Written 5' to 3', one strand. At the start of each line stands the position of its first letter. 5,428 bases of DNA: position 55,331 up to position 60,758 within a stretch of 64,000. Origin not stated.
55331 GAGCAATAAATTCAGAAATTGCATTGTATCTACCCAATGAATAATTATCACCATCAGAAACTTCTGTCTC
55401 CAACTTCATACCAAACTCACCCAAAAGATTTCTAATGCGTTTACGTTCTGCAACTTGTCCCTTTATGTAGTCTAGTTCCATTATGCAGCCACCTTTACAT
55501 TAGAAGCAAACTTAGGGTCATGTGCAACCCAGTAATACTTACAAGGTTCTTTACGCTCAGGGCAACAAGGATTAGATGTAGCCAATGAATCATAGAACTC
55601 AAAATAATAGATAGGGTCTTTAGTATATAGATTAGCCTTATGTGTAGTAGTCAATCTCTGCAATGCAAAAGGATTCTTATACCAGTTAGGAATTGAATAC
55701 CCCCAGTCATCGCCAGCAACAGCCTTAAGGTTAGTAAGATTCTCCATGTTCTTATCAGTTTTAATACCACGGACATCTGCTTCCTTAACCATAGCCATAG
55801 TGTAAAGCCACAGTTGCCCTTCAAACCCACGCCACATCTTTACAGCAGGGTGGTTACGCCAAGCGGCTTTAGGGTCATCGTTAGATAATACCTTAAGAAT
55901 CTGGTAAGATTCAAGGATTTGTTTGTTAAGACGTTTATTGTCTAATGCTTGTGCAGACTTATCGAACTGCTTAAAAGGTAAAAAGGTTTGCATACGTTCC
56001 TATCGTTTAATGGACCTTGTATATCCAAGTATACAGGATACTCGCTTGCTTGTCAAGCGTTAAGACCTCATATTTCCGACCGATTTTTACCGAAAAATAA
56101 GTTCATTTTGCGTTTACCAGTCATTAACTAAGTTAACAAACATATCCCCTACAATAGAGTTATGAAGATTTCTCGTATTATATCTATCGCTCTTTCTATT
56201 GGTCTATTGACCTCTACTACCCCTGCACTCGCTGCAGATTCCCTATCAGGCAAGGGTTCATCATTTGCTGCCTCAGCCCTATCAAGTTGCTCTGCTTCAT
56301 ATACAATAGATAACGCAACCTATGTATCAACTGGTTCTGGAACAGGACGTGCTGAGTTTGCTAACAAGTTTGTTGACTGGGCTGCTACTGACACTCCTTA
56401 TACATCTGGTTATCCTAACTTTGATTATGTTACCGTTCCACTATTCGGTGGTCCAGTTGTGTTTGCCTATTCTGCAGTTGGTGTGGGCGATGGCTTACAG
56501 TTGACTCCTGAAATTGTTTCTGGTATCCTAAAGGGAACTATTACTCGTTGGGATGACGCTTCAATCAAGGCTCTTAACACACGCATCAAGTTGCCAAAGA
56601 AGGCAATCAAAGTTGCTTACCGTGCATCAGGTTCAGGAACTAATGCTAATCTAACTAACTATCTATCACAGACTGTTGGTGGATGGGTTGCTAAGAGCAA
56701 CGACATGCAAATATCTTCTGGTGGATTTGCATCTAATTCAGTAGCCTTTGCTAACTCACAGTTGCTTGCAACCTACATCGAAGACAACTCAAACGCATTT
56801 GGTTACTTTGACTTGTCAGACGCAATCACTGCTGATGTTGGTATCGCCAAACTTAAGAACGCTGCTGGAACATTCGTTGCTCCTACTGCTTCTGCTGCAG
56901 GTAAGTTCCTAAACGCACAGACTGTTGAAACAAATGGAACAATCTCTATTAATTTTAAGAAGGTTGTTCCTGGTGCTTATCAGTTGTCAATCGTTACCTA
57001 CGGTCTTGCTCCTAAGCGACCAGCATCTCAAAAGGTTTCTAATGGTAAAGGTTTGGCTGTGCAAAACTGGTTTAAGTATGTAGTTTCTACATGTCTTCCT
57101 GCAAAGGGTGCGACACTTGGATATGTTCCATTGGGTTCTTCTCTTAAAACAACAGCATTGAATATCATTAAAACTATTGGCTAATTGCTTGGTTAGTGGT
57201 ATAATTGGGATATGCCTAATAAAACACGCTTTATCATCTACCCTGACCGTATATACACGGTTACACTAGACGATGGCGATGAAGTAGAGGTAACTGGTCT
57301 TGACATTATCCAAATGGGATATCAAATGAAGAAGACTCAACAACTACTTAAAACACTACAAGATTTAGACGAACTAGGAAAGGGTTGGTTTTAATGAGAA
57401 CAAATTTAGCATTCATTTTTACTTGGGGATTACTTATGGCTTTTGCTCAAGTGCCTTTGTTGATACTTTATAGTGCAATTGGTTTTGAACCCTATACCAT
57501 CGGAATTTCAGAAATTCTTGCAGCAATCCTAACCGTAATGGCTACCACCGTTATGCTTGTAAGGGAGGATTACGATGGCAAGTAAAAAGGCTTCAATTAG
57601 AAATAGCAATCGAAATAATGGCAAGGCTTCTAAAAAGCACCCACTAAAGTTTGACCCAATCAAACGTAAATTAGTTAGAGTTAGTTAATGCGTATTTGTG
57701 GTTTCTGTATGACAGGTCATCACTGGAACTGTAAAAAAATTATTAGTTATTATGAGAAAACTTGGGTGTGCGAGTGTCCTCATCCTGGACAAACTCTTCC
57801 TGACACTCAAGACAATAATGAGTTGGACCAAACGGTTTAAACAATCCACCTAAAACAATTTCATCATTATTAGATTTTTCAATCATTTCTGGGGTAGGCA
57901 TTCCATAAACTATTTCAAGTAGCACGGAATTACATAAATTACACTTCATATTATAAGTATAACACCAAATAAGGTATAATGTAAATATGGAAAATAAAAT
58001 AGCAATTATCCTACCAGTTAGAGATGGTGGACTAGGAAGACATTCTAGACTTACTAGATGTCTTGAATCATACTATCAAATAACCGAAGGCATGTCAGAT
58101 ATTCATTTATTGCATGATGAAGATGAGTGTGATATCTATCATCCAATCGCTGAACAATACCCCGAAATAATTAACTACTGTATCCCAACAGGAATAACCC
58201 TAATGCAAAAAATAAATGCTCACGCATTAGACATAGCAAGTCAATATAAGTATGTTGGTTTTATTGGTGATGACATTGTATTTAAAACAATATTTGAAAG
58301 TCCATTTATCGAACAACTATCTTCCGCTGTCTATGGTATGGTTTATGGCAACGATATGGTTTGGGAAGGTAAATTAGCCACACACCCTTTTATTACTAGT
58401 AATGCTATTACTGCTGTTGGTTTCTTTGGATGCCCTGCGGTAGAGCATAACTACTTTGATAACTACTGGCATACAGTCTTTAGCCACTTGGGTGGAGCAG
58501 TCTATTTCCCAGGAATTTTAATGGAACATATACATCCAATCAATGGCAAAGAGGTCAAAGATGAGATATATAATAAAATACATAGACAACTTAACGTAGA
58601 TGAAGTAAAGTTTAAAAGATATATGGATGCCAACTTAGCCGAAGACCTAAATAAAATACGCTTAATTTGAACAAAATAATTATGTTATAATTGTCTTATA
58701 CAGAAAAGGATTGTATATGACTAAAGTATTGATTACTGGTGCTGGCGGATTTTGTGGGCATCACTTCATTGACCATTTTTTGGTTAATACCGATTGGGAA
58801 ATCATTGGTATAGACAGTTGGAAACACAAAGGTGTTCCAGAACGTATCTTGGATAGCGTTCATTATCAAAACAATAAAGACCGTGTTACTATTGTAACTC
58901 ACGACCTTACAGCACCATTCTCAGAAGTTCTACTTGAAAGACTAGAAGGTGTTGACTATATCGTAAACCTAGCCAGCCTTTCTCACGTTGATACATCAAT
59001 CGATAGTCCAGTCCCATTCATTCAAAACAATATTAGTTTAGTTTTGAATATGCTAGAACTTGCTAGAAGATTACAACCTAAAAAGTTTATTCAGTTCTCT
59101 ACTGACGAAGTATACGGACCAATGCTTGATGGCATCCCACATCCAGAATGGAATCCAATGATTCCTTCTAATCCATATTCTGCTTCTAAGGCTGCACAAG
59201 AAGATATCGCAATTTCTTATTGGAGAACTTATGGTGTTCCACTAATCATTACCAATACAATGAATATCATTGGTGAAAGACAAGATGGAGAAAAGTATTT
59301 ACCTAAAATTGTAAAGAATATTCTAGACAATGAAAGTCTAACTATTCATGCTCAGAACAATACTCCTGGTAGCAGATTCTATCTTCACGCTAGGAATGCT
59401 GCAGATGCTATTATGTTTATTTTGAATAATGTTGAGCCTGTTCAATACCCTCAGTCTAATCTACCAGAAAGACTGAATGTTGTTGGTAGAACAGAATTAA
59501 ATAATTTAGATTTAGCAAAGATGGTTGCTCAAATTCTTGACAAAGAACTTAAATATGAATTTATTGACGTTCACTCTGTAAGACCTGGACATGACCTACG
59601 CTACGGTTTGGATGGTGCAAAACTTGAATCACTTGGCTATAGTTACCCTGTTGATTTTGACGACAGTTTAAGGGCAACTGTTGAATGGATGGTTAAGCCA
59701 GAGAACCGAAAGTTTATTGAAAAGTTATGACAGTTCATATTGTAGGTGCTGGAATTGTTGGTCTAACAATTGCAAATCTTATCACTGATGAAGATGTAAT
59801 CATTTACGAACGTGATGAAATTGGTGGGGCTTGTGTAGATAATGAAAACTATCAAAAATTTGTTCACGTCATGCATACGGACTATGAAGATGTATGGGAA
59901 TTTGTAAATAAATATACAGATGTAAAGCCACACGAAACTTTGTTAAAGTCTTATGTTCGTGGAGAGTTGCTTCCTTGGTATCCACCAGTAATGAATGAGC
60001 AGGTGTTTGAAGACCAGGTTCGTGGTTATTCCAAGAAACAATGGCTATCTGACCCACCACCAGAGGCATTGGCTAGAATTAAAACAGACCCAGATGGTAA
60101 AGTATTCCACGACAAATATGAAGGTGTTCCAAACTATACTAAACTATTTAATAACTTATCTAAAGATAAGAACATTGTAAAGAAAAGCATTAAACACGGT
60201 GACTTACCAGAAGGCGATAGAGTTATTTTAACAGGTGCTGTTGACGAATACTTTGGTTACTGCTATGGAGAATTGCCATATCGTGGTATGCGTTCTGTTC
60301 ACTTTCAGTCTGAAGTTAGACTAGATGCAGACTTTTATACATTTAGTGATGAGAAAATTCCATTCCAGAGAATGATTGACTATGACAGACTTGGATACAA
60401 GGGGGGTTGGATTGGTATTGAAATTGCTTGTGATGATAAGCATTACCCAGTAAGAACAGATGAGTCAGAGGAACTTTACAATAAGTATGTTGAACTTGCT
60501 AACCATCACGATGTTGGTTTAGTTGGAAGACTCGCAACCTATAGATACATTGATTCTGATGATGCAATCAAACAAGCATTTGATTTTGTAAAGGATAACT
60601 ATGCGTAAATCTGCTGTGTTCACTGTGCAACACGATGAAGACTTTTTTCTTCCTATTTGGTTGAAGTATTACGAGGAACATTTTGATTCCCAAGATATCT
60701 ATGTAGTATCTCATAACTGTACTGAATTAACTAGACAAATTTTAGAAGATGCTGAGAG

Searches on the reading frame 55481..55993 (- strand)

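Call 8: search_protein_families(library=pfam, proteins=[window:55481-55993:-])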
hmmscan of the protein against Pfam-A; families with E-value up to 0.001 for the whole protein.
window:55481-55993:- (170 aa): 1 family
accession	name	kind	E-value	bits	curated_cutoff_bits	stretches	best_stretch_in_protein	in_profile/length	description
PF03013.19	Pyr_excise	-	8.8e-19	68.1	23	1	1-84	1-80/81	Pyrimidine dimer DNA glycosylase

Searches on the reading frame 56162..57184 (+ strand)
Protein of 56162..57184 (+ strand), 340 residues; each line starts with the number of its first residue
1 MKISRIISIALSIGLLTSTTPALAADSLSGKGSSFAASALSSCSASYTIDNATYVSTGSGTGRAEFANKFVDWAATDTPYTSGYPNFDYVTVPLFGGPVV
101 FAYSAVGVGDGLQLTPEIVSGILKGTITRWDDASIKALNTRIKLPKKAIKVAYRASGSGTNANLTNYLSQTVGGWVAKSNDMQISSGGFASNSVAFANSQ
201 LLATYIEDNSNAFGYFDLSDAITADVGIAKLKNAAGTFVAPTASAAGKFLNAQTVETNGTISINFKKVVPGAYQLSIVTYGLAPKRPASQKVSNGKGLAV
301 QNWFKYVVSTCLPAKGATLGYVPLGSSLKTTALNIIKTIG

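Call 8: search_protein_families(library=pfam, proteins=[window:56162-57184:+])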
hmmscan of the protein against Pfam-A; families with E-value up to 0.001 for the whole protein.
window:56162-57184:+ (340 aa): 2 families
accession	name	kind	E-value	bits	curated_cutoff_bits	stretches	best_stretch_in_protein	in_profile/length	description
PF12849.12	PBP_like_2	-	3.4e-24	86.5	27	1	18-309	2-265/267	PBP superfamily domain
PF01547.30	SBP_bac_1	-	0.00017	22.1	26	1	68-259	46-257/307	Bacterial extracellular solute-binding protein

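Call 32: find_related_loci(query=window:56162-57184:+, collection=genome_contigs, flank=3000)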
Query window:56162-57184:+ (340 aa) in genome_contigs; peptide patterns used: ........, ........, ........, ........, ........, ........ (x = any residue, [..] = any of these).
56 stretches matched a pattern; 9 encode a relative of the query (tblastn E <= 1e-3); 9 distinct loci.
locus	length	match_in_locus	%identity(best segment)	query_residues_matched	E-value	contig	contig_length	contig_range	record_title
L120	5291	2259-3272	70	14-340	5e-151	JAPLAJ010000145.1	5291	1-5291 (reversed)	MAG: Rhodoluna sp. isolate LacPavin_0818_WC40_MAG_46_14 LacPavin_0818_WC40_scaffold_1121532, whole genome shotgun sequen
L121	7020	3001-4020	69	14-340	3e-147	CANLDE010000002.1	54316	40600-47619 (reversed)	MAG: Micrococcales bacterium isolate TH-Jun18-132 genome assembly, contig: TH-Jun18-C991, whole genome shotgun sequence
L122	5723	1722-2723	31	1-328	9e-28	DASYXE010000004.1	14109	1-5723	MAG TPA_asm: Gemmatimonadaceae bacterium isolate SMAG_U6300 k141_980506, whole genome shotgun sequence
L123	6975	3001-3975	30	21-339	4e-27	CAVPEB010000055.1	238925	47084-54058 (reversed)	MAG: uncultured Chloroflexia bacterium isolate MFD00008.bin.2.120 genome assembly, contig: contig_52996, whole genome sh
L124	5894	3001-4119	29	9-339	4e-26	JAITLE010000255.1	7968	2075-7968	MAG: Bifidobacteriaceae bacterium isolate Pcl387_bin9 k119_2378651, whole genome shotgun sequence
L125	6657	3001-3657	33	27-242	4e-24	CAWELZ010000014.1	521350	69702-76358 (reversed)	MAG: uncultured Actinomycetes bacterium isolate MFD02923.bin.2.90 genome assembly, contig: contig_9430, whole genome sho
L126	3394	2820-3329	38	12-178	4e-22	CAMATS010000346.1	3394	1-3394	MAG: Rhodoferax sp. OV413 isolate AH-03may19-267 genome assembly, contig: AH-03may19-C68031, whole genome shotgun sequen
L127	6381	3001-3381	43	54-178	3e-21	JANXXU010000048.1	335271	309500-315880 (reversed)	MAG: Alphaproteobacteria bacterium isolate GL140_3_metabat_201 GL140_3_k141_2211822, whole genome shotgun sequence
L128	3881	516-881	36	56-170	3e-13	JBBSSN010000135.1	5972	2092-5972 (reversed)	MAG: Actinomycetales bacterium isolate SVL1_sbin.69 SVL1_sbin.69_K_704325_L_5972_cov_44.2910, whole genome shotgun seque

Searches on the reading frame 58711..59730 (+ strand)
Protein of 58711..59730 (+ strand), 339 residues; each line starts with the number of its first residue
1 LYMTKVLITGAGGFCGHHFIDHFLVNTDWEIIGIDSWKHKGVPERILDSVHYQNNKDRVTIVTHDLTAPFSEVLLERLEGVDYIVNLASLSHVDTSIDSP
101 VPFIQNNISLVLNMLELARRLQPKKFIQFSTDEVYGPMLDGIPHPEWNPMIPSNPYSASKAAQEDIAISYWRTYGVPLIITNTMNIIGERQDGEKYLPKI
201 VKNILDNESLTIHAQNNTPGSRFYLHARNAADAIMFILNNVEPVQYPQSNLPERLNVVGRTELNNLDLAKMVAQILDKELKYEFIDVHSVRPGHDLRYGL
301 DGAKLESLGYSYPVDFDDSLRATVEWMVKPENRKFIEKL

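Call 8: search_protein_families(library=pfam, proteins=[window:58711-59730:+])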
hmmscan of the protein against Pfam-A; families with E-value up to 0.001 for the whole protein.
window:58711-59730:+ (339 aa): 6 families
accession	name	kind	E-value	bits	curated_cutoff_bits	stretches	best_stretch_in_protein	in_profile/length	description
PF16363.11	GDP_Man_Dehyd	-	9.8e-47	160.4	27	1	7-321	1-330/332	GDP-mannose 4,6 dehydratase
PF01370.27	Epimerase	-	8.9e-43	146.9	20.9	1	6-243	1-230/240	NAD dependent epimerase/dehydratase family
PF02719.21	Polysacc_synt_2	-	2.2e-10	40.7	20.2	1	6-137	1-134/293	Polysaccharide biosynthesis protein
PF07993.18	NAD_binding_4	-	1.2e-09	38.2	20.1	1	8-193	1-214/258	Male sterility protein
PF01073.25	3Beta_HSD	-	2.9e-07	30.2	22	1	7-167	1-157/280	3-beta hydroxysteroid dehydrogenase/isomerase family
PF04321.23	RmlD_sub_bind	-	2.9e-06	27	27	1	5-277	2-232/287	RmlD substrate binding domain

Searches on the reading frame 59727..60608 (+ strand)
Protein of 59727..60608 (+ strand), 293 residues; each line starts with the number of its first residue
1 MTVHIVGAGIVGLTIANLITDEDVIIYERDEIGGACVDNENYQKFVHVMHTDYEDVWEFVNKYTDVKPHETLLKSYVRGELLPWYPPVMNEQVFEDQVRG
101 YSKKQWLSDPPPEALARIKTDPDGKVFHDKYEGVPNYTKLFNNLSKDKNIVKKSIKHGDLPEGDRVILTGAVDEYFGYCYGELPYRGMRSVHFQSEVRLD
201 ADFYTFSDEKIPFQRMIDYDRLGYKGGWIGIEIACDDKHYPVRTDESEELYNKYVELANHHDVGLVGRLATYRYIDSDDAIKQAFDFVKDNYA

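Call 8: search_protein_families(library=pfam, proteins=[window:59727-60608:+])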
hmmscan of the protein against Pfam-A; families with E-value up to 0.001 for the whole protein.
window:59727-60608:+ (293 aa): 2 families
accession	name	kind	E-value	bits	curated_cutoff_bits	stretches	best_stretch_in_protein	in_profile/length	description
PF03275.19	GLF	-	1.3e-27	97.3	26.3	1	98-274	3-203/203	UDP-galactopyranose mutase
PF13450.12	NAD_binding_8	-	1e-06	29.3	21.9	1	5-62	1-67/68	NAD(P)-binding Rossmann-like domain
